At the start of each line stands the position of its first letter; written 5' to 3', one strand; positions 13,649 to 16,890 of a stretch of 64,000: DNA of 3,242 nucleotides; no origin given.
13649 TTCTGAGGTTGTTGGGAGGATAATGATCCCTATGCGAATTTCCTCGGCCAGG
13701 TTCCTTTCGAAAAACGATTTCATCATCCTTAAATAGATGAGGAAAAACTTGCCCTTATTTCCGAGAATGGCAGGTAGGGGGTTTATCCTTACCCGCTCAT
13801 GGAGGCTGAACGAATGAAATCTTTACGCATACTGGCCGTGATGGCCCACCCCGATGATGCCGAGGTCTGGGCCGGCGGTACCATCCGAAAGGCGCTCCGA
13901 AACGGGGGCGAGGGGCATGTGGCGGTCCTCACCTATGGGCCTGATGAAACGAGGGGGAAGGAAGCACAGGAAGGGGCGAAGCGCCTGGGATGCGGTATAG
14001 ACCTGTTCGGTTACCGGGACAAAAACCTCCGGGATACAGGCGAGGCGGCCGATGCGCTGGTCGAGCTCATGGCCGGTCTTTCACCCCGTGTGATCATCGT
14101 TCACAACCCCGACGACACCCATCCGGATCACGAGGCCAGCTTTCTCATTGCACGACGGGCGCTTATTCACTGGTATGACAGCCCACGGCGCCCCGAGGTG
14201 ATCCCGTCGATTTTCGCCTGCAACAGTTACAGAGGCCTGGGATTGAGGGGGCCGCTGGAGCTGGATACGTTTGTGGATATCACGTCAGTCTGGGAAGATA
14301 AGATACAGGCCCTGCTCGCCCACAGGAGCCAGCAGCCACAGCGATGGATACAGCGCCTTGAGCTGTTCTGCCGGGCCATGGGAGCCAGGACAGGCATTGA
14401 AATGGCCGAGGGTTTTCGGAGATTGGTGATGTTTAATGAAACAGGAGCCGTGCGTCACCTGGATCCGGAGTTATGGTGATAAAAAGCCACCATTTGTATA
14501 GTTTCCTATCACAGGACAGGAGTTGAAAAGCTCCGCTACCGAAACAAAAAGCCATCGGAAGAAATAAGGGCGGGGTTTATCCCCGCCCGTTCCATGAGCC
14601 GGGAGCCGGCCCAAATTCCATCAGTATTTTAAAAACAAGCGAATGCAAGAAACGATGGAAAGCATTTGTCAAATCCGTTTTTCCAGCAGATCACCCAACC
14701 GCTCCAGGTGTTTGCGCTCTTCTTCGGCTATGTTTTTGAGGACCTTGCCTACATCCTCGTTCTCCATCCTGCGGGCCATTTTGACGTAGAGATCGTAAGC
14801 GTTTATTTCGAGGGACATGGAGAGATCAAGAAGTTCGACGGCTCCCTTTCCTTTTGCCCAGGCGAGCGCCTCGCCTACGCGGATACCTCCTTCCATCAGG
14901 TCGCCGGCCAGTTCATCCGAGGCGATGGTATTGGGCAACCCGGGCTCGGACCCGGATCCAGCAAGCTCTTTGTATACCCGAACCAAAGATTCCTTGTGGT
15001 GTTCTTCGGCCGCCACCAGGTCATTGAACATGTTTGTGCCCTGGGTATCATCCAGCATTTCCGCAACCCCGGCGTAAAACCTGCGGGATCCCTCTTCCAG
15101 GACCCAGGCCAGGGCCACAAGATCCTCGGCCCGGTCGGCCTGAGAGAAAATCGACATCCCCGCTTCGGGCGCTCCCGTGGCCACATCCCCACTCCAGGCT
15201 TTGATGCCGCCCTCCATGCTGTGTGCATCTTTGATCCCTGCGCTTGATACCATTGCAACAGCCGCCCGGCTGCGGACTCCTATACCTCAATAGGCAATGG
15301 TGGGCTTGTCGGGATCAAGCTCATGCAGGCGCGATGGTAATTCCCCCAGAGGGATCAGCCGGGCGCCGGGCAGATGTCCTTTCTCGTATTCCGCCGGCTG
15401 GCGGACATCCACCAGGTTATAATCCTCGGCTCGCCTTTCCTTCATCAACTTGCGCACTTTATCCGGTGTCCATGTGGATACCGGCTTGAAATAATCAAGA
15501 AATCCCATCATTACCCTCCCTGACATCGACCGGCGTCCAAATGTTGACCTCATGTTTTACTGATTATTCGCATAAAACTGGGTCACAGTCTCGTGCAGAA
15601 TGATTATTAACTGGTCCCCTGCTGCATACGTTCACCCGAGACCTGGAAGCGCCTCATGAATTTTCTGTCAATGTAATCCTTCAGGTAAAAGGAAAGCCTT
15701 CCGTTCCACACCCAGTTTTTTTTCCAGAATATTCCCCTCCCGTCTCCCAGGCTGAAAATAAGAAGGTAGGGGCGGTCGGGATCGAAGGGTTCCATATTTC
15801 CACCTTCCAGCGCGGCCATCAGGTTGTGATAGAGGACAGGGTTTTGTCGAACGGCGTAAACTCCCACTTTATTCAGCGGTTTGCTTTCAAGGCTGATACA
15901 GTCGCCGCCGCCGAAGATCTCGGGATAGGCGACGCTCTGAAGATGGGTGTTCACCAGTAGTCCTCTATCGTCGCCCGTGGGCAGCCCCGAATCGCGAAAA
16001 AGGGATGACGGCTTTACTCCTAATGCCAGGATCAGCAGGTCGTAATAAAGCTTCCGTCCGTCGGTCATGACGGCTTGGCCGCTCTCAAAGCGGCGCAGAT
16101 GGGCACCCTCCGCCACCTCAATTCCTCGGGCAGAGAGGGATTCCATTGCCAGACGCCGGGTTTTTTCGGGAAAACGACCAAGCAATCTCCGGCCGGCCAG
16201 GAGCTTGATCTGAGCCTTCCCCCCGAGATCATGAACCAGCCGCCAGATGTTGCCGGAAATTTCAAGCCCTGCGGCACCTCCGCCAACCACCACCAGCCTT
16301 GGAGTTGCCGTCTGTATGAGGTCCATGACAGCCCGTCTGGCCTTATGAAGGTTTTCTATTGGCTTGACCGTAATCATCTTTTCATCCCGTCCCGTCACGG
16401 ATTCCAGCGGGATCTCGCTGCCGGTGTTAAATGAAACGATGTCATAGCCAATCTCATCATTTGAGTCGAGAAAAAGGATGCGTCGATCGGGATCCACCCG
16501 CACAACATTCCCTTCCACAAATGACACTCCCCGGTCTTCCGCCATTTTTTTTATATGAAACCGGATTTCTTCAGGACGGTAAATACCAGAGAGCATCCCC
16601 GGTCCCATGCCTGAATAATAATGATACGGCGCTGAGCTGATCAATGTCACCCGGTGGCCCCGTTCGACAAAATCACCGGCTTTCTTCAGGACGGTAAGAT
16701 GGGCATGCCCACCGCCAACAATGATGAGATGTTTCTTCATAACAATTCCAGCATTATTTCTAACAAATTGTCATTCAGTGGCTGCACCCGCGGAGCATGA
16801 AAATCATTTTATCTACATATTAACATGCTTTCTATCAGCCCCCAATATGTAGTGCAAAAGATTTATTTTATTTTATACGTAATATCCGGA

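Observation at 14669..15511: In-frame TGA at the rhodanese active-site position: putative selenocysteine rhodanese fused to a diiron ferritin-like domain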

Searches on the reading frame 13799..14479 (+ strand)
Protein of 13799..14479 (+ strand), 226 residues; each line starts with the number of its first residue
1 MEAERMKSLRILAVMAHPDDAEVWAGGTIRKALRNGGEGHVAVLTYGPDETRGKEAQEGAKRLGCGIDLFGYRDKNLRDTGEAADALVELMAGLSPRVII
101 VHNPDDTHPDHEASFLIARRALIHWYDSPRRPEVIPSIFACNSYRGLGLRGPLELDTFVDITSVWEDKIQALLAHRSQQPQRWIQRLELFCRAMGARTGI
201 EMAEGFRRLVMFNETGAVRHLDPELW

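Call 5: search_protein_families(library=pfam, proteins=[window:13799-14479:+], max_evalue=0.01)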
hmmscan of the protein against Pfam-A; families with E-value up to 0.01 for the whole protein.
window:13799-14479:+ (226 aa): 1 family
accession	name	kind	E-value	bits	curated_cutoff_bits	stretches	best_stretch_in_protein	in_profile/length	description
PF02585.22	PIG-L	-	5.3e-21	75.9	28.2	1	12-121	1-128/129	GlcNAc-PI de-N-acetylase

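Call 6: search_protein_families(library=ncbifam, proteins=[window:13799-14479:+], max_evalue=0.01)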
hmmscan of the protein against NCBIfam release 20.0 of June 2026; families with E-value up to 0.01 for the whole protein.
window:13799-14479:+ (226 aa): 4 families
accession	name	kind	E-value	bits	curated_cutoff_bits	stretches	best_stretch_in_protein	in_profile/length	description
TIGR04001.1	thiol_BshB1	equivalog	1.2e-22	80.7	182.5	1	9-206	2-218/226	bacillithiol biosynthesis deacetylase BshB1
TIGR04000.1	thiol_BshB2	equivalog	1.8e-18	67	195.25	1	50-180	58-186/217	bacillithiol biosynthesis deacetylase BshB2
TIGR03445.1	mycothiol_MshB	equivalog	2.1e-08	34.4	224.35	0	79-124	107-154/284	N-acetyl-1-D-myo-inositol-2-amino-2-deoxy-alpha-D-glucopyranoside deacetylase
TIGR03446.1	mycothiol_Mca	equivalog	9.8e-05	22.1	277.15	0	9-47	1-39/283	mycothiol conjugate amidase Mca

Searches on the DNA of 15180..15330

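Call 68: search_rna_families(source=window, start=15180, end=15330, threshold=evalue, max_evalue=10, show_alignments=3)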
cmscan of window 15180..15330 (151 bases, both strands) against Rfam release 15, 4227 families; matches with E-value up to 10: 1.
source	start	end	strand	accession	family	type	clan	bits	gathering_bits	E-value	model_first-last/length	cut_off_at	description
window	15206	15267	+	RF02181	ST7-AS2_1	Gene; lncRNA;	-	12.8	80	1.5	1-72/72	no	ST7 antisense RNA 2 conserved region 1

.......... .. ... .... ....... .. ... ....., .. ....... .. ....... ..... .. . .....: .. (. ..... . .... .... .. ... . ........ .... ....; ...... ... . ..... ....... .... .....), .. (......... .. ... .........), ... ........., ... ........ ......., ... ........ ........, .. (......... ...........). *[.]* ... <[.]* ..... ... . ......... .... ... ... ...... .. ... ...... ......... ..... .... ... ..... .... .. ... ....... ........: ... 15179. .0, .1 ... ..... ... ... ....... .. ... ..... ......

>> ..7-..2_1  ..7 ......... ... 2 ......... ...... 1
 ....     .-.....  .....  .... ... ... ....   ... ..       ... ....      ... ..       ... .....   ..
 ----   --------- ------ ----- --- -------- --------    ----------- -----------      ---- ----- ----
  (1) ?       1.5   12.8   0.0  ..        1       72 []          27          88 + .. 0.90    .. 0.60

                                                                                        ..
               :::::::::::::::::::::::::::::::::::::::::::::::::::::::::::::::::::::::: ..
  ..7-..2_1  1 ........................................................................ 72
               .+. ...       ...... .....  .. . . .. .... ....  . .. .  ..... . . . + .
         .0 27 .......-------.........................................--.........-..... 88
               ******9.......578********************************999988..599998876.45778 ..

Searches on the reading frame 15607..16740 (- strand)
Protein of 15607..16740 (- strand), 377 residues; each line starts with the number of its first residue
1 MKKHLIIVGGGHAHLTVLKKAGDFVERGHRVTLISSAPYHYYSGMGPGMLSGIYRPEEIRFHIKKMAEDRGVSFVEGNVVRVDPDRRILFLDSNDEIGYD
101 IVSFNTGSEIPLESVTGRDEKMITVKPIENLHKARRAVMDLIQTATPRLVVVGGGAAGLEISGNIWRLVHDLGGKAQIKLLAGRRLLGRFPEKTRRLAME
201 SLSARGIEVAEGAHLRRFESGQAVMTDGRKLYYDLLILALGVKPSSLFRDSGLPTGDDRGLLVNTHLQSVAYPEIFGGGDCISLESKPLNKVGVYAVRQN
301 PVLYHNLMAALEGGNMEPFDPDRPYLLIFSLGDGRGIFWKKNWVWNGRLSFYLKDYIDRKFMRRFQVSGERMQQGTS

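Call 5: search_protein_families(library=pfam, proteins=[window:15607-16740:-], max_evalue=0.01)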
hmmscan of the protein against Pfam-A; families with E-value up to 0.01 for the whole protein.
window:15607-16740:- (377 aa): 2 families
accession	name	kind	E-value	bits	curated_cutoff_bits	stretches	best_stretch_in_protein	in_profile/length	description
PF07992.20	Pyr_redox_2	-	4.3e-32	112.2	26.1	1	4-287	2-278/291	Pyridine nucleotide-disulphide oxidoreductase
PF00070.33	Pyr_redox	-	1.4e-06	29.2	22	1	148-222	1-70/82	Pyridine nucleotide-disulphide oxidoreductase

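Call 6: search_protein_families(library=ncbifam, proteins=[window:15607-16740:-], max_evalue=0.01)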
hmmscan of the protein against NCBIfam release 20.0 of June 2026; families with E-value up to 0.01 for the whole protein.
window:15607-16740:- (377 aa): 25 families
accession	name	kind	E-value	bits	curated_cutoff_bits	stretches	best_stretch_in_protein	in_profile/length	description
TIGR03169.1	Nterm_to_SelD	hypoth_equivalog_domain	1.3e-81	274.8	310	1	5-365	2-365/365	pyridine nucleotide-disulfide oxidoreductase family protein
TIGR04369.1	fusion_not_SelD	hypoth_equivalog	1.1e-45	156.1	700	1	8-370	2-343/701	oxidoreductase/SelD-related fusion protein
NF045765.1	PhenlGlyoxDHPadH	equivalog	9e-17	61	475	1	3-282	3-277/416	NADH-dependent phenylglyoxylate dehydrogenase subunit epsilon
TIGR02374.1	nitri_red_nirB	equivalog_domain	7e-15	54.5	578.35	1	6-286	2-282/794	nitrite reductase large subunit NirB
NF049943.1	SQR_III_seleno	exception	8.3e-14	51.3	525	1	3-318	1-323/406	type III sulfide quinone reductase, selenoprotein subtype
NF046103.1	NOXase_Strep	equivalog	2.4e-13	49.9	600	1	5-301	2-300/442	H2O-forming NADH oxidase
NF042949.2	3PPDioc_HcaD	equivalog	4.3e-13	48.8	450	1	3-283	2-277/386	3-phenylpropionate/cinnamic acid dioxygenase ferredoxin--NAD(+) reductase subunit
NF003437.0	PRK04965.1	equivalog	5.6e-13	48.6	392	1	1-287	1-280/378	NADH:flavorubredoxin reductase NorW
TIGR03385.1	CoA_CoA_reduc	equivalog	1.1e-12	47.5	578.8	1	78-285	78-286/439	CoA-disulfide reductase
NF007123.0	PRK09564.1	equivalog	6.2e-11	41.6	458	1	56-288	55-290/444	CoA-disulfide reductase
NF011565.0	PRK14989.1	subfamily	3.3e-08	32.1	883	1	30-288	32-289/847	nitrite reductase large subunit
NF005572.0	PRK07251.1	equivalog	9.2e-08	31.2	537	1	142-280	153-291/438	FAD-containing oxidoreductase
NF041682.1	ant_diox_AndAa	equivalog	9.5e-08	31.1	650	1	78-281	81-278/406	anthranilate 1,2-dioxygenase system ferredoxin--NAD(+) reductase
TIGR02053.1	MerA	equivalog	7.1e-07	28.6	454.45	1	143-283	164-309/465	mercury(II) reductase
NF041853.1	hythiocyan_redase_MerA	equivalog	1.1e-06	27.8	650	1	104-280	127-293/440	hypothiocyanous acid reductase MerA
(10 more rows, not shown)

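Call 72: search_solved_structures(query=window:15607-16740:-, max_evalue=0.00001)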
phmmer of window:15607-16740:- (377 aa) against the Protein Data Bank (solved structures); distinct sequences matched with E-value up to 0.00001: 77 (the best 60 are shown).
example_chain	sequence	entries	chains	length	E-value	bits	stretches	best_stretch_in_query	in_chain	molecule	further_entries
9pxk_C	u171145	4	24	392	6.1e-20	74.4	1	1-326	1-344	NADH dehydrogenase-like protein YjlD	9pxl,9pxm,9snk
4nwz_A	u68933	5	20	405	1.8e-18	69.5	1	4-362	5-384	FAD-dependent pyridine nucleotide-disulfide oxidoreductase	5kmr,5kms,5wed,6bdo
5kmp_A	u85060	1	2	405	4.9e-18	68.1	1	4-362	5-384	FAD-dependent pyridine nucleotide-disulfide oxidoreductase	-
5kmq_A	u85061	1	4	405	1.1e-17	66.9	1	4-360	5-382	FAD-dependent pyridine nucleotide-disulfide oxidoreductase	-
7xpi_A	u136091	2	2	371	2e-17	66.1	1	5-343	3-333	Apoptosis inducing factor mitochondria associated 2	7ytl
3iwa_A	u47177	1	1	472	7.4e-15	57.6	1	97-296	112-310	FAD-dependent pyridine nucleotide-disulphide oxidoreductase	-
9ift_A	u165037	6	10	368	3.3e-14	55.5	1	4-348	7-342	FSP1 (tetrapod ancestor)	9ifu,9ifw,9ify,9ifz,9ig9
9qrt_A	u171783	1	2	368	8.3e-14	54.2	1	4-337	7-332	FSP1 (tetrapod ancestor; L323A mutant) bound to FAD and NAD+ and compound 2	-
5na1_A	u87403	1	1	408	1.2e-13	53.6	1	3-362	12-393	NADH dehydrogenase-like protein SAOUHSC_00878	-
5na4_A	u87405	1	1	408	5.2e-13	51.6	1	3-362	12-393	NADH dehydrogenase-like protein SAOUHSC_00878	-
8a56_A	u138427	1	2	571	1.2e-12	50.3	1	33-286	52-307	Coenzyme A-persulfide reductase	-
3szw_A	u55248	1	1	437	2.2e-12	49.5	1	3-161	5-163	Sulfide-quinone reductase, putative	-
3sxi_A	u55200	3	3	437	3.1e-12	49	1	3-161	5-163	Sulfide-quinone reductase, putative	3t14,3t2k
3sx6_A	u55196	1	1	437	7.6e-12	47.7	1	3-161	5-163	Sulfide-quinone reductase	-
3sz0_A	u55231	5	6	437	7.6e-12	47.7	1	3-161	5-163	Sulfide-quinone reductase, putative | Sulfide-quinone reductase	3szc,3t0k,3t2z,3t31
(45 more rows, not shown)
